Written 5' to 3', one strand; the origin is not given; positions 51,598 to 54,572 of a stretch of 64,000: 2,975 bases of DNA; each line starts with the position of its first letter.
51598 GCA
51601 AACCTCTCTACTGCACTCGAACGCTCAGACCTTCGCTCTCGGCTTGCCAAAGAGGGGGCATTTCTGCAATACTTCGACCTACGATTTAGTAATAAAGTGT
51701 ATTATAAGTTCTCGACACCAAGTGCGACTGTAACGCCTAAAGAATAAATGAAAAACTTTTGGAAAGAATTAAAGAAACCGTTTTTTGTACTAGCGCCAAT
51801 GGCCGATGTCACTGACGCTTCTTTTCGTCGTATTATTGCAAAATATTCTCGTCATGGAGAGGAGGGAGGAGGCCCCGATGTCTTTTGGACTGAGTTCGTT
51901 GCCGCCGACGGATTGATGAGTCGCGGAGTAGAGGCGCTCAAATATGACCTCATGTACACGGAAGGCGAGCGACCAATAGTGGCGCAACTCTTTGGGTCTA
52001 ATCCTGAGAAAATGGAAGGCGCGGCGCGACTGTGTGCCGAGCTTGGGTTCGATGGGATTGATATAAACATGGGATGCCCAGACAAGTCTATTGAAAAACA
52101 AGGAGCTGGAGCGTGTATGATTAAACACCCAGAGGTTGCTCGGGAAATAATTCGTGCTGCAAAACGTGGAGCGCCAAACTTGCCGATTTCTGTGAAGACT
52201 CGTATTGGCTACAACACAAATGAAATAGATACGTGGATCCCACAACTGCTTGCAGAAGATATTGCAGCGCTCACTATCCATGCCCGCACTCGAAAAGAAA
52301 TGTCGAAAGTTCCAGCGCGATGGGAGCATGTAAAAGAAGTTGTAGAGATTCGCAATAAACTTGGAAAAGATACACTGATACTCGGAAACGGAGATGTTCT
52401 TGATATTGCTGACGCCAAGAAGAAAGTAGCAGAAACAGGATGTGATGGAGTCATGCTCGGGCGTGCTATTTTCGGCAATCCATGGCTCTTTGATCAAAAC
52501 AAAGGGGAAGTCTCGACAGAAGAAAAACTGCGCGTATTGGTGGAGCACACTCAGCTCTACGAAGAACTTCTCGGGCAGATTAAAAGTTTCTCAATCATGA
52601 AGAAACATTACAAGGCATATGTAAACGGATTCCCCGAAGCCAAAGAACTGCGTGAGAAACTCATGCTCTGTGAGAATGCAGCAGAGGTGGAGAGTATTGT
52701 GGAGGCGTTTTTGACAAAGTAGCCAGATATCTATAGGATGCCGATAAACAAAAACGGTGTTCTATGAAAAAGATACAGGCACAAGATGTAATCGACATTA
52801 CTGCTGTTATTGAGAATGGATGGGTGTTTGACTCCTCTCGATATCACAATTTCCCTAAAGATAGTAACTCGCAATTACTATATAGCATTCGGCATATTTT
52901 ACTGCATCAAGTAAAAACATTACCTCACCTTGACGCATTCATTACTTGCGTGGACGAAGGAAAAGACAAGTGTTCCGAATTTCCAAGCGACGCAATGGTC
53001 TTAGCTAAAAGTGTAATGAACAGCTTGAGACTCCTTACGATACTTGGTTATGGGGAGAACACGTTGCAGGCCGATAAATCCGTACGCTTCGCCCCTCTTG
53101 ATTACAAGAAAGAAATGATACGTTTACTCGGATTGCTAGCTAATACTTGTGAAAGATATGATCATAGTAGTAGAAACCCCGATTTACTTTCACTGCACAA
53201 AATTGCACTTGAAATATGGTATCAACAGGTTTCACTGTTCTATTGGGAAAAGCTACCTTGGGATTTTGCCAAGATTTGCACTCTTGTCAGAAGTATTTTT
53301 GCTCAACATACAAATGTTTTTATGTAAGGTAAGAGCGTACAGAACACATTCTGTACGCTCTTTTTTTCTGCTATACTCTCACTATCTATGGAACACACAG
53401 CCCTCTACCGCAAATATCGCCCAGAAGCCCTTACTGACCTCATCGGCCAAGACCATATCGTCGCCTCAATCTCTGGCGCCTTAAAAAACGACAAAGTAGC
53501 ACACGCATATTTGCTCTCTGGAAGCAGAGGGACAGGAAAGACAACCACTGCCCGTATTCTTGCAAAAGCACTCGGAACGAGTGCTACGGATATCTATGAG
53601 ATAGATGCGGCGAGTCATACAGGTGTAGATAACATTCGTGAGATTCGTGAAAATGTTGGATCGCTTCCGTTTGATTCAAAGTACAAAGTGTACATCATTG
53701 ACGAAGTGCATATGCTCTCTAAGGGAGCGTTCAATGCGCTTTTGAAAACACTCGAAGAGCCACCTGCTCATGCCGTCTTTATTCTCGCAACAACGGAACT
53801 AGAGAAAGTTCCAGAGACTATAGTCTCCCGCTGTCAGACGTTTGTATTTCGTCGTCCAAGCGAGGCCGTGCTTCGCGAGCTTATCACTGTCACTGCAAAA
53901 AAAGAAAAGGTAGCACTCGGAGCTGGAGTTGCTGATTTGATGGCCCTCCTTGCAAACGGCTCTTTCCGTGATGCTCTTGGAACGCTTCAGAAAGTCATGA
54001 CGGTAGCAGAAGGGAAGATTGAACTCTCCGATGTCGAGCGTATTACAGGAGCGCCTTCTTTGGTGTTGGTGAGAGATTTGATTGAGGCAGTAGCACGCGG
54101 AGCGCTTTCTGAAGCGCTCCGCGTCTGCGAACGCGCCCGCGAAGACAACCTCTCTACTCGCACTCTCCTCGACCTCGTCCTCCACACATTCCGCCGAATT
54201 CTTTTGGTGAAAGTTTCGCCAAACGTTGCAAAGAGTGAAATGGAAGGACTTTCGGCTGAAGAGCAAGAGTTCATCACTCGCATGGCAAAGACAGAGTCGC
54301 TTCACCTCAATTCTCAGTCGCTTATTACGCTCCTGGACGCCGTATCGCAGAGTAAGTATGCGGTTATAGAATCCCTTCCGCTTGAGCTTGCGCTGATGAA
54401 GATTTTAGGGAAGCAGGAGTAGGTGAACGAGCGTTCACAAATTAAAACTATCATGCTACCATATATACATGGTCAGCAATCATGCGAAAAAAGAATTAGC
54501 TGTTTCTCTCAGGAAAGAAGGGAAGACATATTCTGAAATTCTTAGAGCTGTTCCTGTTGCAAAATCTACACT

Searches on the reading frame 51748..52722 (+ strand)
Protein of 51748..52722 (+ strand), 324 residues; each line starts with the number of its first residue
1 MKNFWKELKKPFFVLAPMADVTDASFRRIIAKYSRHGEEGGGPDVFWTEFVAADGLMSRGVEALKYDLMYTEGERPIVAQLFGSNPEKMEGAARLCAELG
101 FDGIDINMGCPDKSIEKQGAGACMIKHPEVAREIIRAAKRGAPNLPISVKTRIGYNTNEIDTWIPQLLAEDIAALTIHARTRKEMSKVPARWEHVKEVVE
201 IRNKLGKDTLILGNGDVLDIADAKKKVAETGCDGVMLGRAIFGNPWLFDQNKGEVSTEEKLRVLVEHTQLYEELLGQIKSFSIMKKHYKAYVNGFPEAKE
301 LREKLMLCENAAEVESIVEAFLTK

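Call 8: search_protein_families(library=pfam, proteins=[window:51748-52722:+], max_evalue=0.001)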
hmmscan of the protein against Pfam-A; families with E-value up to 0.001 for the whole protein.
window:51748-52722:+ (324 aa): 1 family
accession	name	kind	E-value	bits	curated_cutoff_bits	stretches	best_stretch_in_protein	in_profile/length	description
PF01207.24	Dus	-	3.4e-66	223.9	20.4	1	15-321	2-306/311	Dihydrouridine synthase (Dus)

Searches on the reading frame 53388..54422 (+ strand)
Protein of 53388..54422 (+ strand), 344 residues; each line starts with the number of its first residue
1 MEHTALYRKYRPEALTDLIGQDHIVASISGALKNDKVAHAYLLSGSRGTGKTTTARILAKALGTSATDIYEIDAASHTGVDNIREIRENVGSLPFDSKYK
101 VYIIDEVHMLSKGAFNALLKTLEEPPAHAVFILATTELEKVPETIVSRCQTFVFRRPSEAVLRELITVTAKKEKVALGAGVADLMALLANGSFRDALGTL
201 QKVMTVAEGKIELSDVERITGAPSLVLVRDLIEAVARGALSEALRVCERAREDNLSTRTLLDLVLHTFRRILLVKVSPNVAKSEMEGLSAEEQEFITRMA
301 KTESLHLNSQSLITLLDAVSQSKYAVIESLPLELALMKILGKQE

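Call 8: search_protein_families(library=pfam, proteins=[window:53388-54422:+], max_evalue=0.001)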
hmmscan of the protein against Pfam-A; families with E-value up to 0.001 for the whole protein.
window:53388-54422:+ (344 aa): 14 families
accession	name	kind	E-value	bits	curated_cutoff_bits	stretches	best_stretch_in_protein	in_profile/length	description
PF13177.12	DNA_pol3_delta2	-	3.4e-34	118.6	27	2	76-156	79-159/161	DNA polymerase III, delta subunit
PF00004.35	AAA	-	1.4e-14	55.1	21.2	1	41-154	1-128/131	ATPase family associated with various cellular activities (AAA)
PF13401.12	AAA_22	-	6.4e-08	33.4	27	1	40-134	7-121/130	AAA domain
PF05496.18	RuvB_N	-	8.8e-08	32.5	27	1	11-124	2-110/159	Holliday junction DNA helicase RuvB P-loop domain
PF12169.13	DNA_pol3_gamma3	-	8.7e-07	29.2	24.4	1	212-340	2-128/143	DNA polymerase III subunits gamma and tau domain III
PF03215.21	Rad17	-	3e-06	27.7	23.8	1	6-68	9-75/186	Rad17 P-loop domain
PF13604.12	AAA_30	-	5.3e-06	26.7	27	1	41-132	21-122/191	AAA domain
PF07728.20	AAA_5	-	6.9e-06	26.5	22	1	42-126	3-94/139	AAA domain (dynein-related subfamily)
PF13173.12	AAA_14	-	7.4e-06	26.4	27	1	40-133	4-96/129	AAA domain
PF06068.19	TIP49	-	2.8e-05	23.9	23.8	0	28-65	39-77/347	TIP49 P-loop domain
PF13238.12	AAA_18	-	0.00017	22.5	29.4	1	42-137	2-81/128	AAA domain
PF13245.12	AAA_19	-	0.00017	22.2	25.1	0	36-79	9-51/134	AAA domain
PF25199.1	nSTAND_NTPase5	-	0.00022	21.5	34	1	23-135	23-132/145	Novel STAND NTPase 5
PF13191.12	AAA_16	-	0.00048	21.1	32.6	0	19-68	3-52/167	AAA ATPase domain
